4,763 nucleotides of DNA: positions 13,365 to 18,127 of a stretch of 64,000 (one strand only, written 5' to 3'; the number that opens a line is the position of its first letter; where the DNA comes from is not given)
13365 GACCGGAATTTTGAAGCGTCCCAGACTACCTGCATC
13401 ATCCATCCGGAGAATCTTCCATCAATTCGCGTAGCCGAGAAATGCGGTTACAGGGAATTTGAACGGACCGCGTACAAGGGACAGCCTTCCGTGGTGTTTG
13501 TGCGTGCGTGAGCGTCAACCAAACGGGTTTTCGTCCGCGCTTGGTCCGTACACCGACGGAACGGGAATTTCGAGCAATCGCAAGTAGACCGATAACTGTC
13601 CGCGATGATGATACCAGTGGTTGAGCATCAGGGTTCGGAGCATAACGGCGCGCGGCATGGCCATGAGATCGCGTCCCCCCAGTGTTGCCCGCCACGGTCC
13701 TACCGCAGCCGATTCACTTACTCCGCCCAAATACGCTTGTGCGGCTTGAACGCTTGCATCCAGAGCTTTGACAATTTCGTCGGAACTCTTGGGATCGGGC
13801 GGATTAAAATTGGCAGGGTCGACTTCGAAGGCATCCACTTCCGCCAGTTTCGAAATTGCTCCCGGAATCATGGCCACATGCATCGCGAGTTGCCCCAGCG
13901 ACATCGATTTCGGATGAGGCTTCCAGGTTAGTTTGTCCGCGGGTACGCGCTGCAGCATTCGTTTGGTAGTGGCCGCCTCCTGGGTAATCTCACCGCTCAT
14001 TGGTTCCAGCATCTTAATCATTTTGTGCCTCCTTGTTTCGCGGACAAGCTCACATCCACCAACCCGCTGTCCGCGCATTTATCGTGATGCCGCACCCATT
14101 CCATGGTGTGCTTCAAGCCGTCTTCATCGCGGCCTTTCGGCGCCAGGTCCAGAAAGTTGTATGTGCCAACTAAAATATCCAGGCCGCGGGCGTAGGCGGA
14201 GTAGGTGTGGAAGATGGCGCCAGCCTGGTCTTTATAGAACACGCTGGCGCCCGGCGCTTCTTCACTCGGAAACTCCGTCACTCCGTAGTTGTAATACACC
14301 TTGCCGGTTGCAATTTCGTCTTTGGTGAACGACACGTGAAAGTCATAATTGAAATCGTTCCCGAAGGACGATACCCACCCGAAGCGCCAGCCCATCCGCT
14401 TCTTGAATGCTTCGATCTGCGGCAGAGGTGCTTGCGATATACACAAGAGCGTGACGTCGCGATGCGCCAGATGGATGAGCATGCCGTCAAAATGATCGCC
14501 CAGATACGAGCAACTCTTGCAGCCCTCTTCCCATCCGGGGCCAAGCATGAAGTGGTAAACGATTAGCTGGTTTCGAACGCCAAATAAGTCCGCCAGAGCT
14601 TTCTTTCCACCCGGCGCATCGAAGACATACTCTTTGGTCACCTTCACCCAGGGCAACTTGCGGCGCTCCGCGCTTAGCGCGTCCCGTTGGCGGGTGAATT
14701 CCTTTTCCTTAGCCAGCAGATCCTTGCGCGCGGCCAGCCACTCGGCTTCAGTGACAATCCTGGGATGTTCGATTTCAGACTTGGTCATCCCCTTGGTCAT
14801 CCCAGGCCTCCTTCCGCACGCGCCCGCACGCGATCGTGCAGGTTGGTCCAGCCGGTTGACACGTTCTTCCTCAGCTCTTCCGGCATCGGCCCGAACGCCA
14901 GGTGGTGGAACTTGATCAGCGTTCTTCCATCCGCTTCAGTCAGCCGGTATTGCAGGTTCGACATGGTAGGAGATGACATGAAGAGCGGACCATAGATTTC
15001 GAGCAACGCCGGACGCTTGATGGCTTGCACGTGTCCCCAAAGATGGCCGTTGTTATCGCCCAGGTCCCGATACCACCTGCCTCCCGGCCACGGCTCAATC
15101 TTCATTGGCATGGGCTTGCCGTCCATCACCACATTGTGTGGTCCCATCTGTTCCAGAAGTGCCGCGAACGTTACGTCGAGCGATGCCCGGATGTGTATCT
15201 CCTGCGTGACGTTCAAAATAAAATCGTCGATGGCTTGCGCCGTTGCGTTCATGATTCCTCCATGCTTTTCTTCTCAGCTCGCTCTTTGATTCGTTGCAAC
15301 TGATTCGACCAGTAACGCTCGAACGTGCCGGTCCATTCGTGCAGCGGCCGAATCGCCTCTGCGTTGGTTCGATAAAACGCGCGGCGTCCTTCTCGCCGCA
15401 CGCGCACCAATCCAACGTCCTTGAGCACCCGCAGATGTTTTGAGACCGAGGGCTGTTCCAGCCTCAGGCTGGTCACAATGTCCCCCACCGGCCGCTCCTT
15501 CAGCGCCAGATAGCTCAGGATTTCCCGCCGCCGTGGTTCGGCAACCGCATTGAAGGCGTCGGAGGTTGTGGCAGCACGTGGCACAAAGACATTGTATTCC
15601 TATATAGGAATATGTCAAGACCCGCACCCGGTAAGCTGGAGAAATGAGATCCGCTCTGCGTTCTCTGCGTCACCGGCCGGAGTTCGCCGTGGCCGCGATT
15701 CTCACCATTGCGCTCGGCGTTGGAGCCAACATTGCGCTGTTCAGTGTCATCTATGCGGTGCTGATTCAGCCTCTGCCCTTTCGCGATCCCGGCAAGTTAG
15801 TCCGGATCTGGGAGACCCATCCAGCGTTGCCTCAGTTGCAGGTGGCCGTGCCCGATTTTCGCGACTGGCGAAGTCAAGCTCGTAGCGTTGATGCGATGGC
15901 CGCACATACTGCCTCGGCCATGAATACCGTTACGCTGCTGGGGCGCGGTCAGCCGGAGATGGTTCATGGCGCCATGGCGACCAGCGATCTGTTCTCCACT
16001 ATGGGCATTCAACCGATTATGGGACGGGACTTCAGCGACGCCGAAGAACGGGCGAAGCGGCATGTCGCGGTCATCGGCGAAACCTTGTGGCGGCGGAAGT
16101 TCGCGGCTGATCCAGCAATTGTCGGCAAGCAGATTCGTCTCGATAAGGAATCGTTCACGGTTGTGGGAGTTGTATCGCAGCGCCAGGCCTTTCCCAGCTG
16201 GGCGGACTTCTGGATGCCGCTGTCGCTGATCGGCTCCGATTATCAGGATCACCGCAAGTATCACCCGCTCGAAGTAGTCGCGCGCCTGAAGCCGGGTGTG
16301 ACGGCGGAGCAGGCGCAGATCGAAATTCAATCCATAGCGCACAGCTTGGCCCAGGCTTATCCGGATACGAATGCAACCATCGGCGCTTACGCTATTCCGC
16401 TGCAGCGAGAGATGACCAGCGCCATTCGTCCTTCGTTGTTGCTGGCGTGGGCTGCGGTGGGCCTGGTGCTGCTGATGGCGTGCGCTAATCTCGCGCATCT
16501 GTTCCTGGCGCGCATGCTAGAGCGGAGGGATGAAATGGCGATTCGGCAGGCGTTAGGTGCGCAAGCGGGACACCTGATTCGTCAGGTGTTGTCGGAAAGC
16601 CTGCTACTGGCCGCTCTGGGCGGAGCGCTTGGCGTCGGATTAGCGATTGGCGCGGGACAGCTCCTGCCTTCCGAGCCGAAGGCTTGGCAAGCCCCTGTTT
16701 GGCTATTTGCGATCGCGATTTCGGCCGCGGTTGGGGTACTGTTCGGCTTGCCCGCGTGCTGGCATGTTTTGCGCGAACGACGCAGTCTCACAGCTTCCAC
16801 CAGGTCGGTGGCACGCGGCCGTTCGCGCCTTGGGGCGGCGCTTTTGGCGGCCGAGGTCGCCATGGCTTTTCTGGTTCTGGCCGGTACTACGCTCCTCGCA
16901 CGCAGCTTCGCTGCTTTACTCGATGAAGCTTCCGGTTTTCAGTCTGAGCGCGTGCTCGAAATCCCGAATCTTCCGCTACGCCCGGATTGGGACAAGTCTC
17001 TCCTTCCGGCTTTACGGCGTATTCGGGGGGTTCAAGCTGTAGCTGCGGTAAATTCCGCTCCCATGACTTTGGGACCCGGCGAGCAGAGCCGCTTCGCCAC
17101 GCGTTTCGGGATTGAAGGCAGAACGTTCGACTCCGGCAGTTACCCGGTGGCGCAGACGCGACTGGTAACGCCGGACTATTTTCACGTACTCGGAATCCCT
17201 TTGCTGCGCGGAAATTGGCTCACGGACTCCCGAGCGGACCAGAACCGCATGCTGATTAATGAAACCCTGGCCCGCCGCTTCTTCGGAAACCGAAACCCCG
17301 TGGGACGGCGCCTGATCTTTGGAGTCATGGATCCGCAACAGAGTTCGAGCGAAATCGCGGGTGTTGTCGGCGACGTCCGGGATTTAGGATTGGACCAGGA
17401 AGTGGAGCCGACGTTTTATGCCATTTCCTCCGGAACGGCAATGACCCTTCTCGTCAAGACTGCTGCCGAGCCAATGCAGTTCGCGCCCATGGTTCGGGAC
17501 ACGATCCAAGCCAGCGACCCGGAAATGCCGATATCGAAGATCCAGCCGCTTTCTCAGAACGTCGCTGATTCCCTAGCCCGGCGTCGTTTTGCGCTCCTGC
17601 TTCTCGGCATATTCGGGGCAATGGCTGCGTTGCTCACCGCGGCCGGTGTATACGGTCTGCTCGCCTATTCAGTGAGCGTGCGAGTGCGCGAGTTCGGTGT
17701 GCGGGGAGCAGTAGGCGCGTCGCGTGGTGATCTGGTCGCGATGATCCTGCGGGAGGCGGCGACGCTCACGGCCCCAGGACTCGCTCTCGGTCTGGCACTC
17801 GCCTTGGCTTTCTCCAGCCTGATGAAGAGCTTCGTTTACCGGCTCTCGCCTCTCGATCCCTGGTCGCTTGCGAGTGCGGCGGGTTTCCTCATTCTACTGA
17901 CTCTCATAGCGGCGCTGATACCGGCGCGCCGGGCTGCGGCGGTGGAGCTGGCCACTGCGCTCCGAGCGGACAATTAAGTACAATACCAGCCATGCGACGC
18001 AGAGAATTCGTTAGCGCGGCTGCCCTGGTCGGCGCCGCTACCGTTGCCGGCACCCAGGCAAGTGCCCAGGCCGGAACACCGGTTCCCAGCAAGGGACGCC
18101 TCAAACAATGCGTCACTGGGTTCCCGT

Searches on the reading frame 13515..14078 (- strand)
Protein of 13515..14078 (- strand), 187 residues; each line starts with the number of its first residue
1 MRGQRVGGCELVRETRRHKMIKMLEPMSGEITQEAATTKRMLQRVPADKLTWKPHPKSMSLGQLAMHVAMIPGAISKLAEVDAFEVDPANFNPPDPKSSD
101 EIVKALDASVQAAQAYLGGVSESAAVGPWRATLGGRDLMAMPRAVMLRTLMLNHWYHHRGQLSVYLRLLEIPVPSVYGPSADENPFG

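Call 67: search_protein_families(library=pfam, proteins=[window:13515-14078:-], max_evalue=0.001)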
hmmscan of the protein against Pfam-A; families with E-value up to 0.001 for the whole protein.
window:13515-14078:- (187 aa): 2 families
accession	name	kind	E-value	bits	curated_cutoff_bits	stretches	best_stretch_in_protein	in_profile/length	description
PF05163.17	DinB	-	2.8e-12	47.4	23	1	30-181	11-157/165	DinB family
PF12867.12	DinB_2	-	8.5e-08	33.1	24.8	1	32-162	3-128/128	DinB superfamily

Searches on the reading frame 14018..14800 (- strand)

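Call 67: search_protein_families(library=pfam, proteins=[window:14018-14800:-], max_evalue=0.001)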
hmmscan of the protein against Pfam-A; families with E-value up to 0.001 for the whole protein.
window:14018-14800:- (260 aa): 1 family
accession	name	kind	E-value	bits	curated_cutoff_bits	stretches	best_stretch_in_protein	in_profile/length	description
PF05988.18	DUF899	-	6.5e-95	317.4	27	1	11-241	2-223/224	Bacterial protein of unknown function (DUF899)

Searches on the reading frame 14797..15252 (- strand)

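Call 67: search_protein_families(library=pfam, proteins=[window:14797-15252:-], max_evalue=0.001)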
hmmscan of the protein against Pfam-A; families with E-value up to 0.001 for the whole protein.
window:14797-15252:- (151 aa): 1 family
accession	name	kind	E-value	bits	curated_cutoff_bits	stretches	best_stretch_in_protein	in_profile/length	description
PF08327.17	AHSA1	-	0.00013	22.6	22.1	1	49-143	25-121/125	Activator of Hsp90 ATPase homolog 1-like protein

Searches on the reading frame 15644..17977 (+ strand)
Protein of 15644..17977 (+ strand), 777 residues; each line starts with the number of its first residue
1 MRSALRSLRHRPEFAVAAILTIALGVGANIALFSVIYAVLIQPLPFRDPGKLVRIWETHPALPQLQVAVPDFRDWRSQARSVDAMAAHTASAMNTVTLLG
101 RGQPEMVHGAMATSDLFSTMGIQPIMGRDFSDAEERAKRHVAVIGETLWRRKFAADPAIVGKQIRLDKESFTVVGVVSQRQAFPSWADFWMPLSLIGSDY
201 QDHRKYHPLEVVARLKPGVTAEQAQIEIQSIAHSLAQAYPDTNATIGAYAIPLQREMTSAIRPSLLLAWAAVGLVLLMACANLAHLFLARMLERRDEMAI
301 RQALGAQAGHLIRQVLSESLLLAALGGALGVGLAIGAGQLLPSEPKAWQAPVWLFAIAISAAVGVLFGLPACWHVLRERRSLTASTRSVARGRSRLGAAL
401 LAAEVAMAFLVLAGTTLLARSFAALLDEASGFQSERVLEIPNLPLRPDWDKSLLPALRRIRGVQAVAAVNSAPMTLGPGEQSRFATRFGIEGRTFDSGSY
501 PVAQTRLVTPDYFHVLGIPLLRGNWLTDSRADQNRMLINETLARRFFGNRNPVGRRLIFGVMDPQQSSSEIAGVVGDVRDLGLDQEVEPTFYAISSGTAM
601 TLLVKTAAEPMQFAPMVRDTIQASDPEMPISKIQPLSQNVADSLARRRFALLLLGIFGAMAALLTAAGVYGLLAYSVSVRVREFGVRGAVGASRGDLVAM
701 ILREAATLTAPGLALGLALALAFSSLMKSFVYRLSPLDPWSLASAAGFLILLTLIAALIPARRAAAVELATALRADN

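Call 67: search_protein_families(library=pfam, proteins=[window:15644-17977:+], max_evalue=0.001)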
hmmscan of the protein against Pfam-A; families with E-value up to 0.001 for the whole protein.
window:15644-17977:+ (777 aa): 2 families
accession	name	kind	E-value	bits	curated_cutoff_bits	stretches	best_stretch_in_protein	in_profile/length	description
PF12704.14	MacB_PCD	-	1.4e-39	137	27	2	17-230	3-206/207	MacB-like periplasmic core domain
PF02687.27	FtsX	-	1.9e-27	96.2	25.5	2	656-766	2-117/120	FtsX-like permease C-terminal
